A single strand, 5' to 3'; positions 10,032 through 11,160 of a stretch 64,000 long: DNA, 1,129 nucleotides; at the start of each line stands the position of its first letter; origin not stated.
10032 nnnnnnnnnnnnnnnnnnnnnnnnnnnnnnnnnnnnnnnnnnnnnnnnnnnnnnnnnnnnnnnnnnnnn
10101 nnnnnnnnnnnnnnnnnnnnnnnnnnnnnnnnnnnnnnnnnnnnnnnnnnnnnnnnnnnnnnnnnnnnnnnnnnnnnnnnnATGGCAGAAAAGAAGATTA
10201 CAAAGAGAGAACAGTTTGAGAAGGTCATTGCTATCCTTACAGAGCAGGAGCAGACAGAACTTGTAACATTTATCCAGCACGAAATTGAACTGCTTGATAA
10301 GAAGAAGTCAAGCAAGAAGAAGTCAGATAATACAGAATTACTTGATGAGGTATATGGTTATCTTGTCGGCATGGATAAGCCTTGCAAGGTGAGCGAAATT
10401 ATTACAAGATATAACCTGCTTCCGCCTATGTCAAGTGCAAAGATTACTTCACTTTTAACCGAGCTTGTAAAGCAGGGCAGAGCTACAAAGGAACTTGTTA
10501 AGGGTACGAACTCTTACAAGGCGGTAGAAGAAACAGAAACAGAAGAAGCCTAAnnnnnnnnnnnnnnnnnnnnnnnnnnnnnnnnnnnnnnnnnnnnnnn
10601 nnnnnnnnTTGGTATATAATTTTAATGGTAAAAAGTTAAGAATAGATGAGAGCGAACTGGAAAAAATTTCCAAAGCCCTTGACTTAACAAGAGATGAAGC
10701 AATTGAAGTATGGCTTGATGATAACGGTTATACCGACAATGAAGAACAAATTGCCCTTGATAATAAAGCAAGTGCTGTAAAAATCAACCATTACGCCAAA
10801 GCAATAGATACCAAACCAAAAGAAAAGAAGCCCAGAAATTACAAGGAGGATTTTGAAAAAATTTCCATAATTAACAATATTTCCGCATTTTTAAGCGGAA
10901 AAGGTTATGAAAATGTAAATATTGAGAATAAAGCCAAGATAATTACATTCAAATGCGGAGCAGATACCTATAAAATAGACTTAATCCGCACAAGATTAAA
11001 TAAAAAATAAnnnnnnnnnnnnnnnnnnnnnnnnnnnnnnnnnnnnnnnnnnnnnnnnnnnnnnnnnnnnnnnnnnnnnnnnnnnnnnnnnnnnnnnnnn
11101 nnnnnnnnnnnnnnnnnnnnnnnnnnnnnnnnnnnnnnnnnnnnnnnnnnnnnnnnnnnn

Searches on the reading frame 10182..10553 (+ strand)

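Call 7: search_protein_families(library=pfam, proteins=[window:10182-10553:+], max_evalue=1)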
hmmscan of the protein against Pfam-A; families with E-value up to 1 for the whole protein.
window:10182-10553:+ (123 aa): 3 families
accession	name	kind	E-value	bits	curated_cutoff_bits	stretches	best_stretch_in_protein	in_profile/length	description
PF17372.7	DUF5394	-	0.019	14.8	25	1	10-70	68-132/243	Family of unknown function (DUF5394)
PF21524.3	SAMD1_WH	-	0.081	13.5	24.5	1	83-113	32-62/63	SAM domain-containing protein 1, WH domain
PF09966.14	DUF2200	-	0.12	13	22.8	0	2-53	18-69/111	Uncharacterized protein conserved in bacteria (DUF2200)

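Call 8: search_protein_families(library=phrogs, proteins=[window:10182-10553:+], max_evalue=0.1)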
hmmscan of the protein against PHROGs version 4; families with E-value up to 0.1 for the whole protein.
window:10182-10553:+ (123 aa): 0 families

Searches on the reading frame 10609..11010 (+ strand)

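Call 7: search_protein_families(library=pfam, proteins=[window:10609-11010:+], max_evalue=1)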
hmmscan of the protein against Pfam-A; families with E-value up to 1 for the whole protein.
window:10609-11010:+ (133 aa): 5 families
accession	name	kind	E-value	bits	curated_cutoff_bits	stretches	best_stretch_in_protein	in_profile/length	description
PF18987.5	DUF5720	-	0.0023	18.2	27.8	0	29-75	54-96/100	Family of unknown function (DUF5720)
PF09572.16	RE_XamI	-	0.023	14.6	25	1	14-119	64-157/256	XamI restriction endonuclease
PF01206.22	TusA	-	0.045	14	28.6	0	87-114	39-66/70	Sulfurtransferase TusA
PF12046.13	CCB1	-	0.092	12.6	25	1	80-115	37-71/168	Cofactor assembly of complex C subunit B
PF14056.11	DUF4250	-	0.13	12.7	27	1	9-46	15-51/55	Domain of unknown function (DUF4250)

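Call 8: search_protein_families(library=phrogs, proteins=[window:10609-11010:+], max_evalue=0.1)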
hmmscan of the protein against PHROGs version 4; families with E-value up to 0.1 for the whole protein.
window:10609-11010:+ (133 aa): 1 family
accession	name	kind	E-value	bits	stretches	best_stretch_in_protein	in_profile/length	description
phrog_22650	-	unknown function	0.00044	21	1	19-93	52-117/246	-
